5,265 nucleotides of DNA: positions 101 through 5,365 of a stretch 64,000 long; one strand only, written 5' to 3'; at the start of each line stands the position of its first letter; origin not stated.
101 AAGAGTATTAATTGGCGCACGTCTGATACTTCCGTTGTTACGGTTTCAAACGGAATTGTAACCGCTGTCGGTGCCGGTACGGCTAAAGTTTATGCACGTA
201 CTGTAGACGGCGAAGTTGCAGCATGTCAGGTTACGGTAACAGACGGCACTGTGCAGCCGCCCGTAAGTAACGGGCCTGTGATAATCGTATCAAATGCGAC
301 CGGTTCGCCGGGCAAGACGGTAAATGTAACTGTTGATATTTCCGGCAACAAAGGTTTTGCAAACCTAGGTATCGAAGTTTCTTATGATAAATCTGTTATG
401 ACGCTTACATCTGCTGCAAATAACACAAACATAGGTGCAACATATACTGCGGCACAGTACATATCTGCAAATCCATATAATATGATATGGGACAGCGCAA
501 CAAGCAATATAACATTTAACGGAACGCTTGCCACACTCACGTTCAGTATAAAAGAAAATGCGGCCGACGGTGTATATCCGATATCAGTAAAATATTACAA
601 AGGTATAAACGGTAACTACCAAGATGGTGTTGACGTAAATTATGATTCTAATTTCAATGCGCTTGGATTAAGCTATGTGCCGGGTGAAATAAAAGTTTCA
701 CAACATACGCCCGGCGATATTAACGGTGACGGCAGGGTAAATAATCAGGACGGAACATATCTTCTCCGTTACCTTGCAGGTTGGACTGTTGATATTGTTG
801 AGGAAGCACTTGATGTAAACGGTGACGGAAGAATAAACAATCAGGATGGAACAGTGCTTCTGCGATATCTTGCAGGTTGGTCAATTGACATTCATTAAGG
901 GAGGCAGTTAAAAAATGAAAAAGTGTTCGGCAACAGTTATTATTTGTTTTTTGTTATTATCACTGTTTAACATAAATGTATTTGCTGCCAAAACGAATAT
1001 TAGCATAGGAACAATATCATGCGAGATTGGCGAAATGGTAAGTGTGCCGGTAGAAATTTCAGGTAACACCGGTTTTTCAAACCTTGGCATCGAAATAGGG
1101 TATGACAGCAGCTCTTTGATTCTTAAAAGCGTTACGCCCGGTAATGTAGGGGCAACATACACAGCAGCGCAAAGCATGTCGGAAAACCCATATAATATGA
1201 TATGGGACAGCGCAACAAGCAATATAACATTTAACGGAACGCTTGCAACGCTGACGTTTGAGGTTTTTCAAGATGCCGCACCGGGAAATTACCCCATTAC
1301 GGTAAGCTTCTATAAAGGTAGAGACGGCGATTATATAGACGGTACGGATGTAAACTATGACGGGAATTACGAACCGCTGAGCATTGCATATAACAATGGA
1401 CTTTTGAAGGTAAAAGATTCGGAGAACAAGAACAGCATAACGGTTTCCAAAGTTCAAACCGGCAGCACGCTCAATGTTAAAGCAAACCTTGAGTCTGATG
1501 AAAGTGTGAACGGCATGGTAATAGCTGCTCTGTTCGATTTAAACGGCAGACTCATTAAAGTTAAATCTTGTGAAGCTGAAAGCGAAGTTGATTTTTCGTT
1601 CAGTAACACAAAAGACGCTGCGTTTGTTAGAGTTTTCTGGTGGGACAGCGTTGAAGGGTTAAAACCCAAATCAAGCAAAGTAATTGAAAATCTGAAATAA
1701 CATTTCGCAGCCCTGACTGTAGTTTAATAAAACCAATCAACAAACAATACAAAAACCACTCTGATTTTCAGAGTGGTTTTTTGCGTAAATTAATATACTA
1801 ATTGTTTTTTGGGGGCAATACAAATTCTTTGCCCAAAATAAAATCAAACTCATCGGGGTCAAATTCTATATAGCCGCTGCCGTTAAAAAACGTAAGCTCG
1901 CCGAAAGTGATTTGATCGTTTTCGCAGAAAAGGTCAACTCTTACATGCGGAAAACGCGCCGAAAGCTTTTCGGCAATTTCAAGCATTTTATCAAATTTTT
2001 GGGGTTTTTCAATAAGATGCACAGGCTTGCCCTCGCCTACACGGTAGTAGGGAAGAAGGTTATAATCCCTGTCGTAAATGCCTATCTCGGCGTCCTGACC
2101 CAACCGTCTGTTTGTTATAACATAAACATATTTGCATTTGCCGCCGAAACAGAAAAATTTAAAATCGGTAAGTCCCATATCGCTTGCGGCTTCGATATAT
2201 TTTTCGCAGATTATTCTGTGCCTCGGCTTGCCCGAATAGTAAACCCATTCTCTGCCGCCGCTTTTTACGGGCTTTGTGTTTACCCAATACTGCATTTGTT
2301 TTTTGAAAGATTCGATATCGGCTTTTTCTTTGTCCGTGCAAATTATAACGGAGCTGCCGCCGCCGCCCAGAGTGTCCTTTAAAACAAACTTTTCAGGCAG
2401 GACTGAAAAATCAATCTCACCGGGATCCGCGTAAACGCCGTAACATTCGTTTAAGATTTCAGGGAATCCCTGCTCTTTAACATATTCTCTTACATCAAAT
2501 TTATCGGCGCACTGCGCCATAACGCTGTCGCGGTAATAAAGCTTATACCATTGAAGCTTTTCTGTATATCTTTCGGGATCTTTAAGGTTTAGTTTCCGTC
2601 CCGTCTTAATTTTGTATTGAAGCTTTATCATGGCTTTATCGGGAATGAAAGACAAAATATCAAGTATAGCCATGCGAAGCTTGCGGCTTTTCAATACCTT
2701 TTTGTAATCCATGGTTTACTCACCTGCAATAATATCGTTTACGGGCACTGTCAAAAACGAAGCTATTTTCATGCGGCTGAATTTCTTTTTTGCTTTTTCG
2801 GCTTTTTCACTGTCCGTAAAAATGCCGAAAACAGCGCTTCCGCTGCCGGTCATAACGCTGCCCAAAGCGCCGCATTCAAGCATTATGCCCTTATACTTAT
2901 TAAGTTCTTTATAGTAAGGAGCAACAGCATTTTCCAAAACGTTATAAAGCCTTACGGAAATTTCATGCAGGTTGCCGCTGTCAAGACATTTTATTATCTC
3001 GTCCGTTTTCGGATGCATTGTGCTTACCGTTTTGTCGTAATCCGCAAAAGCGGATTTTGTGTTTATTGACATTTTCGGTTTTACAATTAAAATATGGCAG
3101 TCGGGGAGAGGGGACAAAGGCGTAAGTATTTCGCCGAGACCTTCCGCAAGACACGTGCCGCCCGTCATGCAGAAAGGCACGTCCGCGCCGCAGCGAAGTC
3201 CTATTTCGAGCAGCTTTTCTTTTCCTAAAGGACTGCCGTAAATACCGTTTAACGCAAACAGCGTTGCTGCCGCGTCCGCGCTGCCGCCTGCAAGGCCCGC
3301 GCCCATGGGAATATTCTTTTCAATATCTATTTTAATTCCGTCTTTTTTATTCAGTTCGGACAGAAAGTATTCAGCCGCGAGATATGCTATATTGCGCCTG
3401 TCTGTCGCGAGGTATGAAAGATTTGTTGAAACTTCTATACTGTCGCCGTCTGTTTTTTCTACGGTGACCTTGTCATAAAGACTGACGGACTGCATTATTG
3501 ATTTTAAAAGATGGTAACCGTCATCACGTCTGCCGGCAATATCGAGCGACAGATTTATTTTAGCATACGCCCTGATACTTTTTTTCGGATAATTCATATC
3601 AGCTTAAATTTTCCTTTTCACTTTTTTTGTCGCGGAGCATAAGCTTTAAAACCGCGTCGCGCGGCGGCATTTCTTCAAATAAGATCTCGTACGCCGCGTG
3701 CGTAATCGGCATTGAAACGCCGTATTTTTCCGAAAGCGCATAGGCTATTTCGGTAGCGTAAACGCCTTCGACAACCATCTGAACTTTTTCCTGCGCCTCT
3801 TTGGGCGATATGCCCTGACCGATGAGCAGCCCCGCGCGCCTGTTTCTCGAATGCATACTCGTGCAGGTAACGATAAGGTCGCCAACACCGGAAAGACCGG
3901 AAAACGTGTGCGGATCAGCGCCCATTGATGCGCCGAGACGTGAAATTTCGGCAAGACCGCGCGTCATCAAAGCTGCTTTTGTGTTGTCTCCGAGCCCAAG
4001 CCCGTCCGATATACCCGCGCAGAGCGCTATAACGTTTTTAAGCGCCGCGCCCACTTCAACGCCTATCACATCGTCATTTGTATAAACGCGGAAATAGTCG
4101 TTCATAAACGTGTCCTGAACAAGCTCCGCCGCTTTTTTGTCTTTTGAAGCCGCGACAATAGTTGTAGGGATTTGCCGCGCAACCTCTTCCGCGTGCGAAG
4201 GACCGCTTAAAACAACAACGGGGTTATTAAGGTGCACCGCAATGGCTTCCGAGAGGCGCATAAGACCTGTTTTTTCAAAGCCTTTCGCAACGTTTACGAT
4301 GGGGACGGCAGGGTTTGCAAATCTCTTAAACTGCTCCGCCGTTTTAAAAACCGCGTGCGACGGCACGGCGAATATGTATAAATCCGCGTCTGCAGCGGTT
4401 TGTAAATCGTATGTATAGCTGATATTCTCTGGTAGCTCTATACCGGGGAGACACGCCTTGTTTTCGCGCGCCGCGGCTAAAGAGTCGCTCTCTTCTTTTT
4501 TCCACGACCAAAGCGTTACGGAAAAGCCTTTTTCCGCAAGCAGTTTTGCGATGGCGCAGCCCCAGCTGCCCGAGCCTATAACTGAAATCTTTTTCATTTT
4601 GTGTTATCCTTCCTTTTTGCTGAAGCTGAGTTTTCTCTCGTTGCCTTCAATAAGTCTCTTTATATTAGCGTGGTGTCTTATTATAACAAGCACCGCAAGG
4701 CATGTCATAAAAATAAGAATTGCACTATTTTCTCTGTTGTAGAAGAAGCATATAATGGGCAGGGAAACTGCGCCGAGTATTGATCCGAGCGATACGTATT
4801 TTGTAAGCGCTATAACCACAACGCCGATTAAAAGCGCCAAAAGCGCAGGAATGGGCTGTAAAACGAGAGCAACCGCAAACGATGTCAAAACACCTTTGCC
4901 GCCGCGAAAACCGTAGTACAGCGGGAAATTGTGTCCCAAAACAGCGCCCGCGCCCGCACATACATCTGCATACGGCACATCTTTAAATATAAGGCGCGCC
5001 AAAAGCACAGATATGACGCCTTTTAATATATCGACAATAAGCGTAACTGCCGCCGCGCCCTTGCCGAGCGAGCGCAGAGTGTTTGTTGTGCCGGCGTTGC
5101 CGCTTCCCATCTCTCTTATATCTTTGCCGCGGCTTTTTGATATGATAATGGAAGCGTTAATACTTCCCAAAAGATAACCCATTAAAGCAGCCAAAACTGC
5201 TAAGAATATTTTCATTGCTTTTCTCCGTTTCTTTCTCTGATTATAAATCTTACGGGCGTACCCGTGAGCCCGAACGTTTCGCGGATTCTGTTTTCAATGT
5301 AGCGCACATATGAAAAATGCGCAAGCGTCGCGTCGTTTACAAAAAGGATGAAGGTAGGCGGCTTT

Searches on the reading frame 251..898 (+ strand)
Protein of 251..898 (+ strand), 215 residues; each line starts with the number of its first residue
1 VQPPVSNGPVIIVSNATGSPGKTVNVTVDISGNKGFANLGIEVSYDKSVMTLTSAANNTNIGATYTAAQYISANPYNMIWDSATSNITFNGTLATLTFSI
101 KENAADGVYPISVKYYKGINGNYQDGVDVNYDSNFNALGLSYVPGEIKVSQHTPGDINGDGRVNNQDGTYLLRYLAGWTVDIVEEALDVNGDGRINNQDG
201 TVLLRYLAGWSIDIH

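Call 34: search_protein_families(library=pfam, proteins=[window:251-898:+], max_evalue=0.00001)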
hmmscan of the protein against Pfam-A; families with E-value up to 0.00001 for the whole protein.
window:251-898:+ (215 aa): 2 families
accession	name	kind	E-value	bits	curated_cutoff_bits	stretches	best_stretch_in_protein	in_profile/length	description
PF00404.24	Dockerin_1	-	5.7e-14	52.5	22.9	1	154-207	1-56/57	Dockerin type I domain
PF00963.24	Cohesin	-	7.9e-11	42.7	24.1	1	12-115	4-116/139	Cohesin domain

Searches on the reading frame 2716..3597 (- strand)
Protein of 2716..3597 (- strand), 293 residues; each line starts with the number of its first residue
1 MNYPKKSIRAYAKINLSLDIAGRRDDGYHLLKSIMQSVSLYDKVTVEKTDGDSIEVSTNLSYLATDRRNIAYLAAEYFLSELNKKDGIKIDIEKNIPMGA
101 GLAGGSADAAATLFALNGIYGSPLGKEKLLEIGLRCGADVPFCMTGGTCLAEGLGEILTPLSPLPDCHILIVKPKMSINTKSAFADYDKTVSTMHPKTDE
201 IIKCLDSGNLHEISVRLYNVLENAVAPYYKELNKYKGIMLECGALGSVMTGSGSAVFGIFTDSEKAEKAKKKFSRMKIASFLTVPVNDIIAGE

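Call 34: search_protein_families(library=pfam, proteins=[window:2716-3597:-], max_evalue=0.00001)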
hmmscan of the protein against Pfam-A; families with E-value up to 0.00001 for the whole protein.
window:2716-3597:- (293 aa): 2 families
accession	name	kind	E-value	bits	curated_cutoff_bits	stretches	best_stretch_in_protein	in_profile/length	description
PF00288.32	GHMP_kinases_N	-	4.8e-19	68.8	22.3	1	69-147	1-87/87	GHMP kinases N terminal domain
PF08544.19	GHMP_kinases_C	-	2.5e-12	47.5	21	1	204-275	4-81/85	GHMP kinases C terminal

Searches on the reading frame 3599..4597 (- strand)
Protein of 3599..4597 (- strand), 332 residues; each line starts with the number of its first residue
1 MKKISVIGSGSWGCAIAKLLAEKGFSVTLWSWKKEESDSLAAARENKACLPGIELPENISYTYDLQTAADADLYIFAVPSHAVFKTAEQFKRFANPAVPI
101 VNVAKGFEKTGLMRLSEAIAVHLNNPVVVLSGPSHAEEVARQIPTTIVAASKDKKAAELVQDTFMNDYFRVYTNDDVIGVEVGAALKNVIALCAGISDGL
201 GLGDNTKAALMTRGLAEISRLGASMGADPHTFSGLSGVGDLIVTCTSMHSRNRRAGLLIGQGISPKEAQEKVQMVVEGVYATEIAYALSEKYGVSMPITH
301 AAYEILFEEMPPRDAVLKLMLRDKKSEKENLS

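Call 34: search_protein_families(library=pfam, proteins=[window:3599-4597:-], max_evalue=0.00001)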
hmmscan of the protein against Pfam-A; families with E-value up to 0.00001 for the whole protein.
window:3599-4597:- (332 aa): 6 families
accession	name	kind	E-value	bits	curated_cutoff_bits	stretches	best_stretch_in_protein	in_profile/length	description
PF07479.19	NAD_Gly3P_dh_C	-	8.4e-59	198.3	25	1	176-316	1-141/142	NAD-dependent glycerol-3-phosphate dehydrogenase C-terminus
PF01210.29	NAD_Gly3P_dh_N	-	4.1e-49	167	23.1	1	3-156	1-157/158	NAD-dependent glycerol-3-phosphate dehydrogenase N-terminus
PF20618.3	GPD_NAD_C_bact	-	7.5e-23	81.3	27.6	1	236-301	1-65/66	Bacterial GPD, NAD-dependent C-terminal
PF03807.23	F420_oxidored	-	6.8e-07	30.2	21.6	0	3-92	1-80/94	NADP oxidoreductase coenzyme F420-dependent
PF02558.23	ApbA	-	1.7e-06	28.2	22.2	1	4-109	1-105/150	Ketopantoate reductase PanE/ApbA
PF02737.24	3HCDH_N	-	3.7e-06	27.4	22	0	3-86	1-94/180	3-hydroxyacyl-CoA dehydrogenase, NAD binding domain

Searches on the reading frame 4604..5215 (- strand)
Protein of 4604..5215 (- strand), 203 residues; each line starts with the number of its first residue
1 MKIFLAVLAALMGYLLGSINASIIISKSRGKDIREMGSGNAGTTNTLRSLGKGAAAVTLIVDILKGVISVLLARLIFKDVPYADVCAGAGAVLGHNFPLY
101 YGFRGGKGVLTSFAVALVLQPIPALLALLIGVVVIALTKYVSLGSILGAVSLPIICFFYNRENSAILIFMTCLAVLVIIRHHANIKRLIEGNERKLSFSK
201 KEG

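Call 34: search_protein_families(library=pfam, proteins=[window:4604-5215:-], max_evalue=0.00001)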
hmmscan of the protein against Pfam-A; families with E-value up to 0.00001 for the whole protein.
window:4604-5215:- (203 aa): 1 family
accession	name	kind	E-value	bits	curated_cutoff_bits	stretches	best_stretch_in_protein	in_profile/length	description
PF02660.20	G3P_acyltransf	-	4e-56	190.1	24.1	1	12-188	1-164/164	Glycerol-3-phosphate acyltransferase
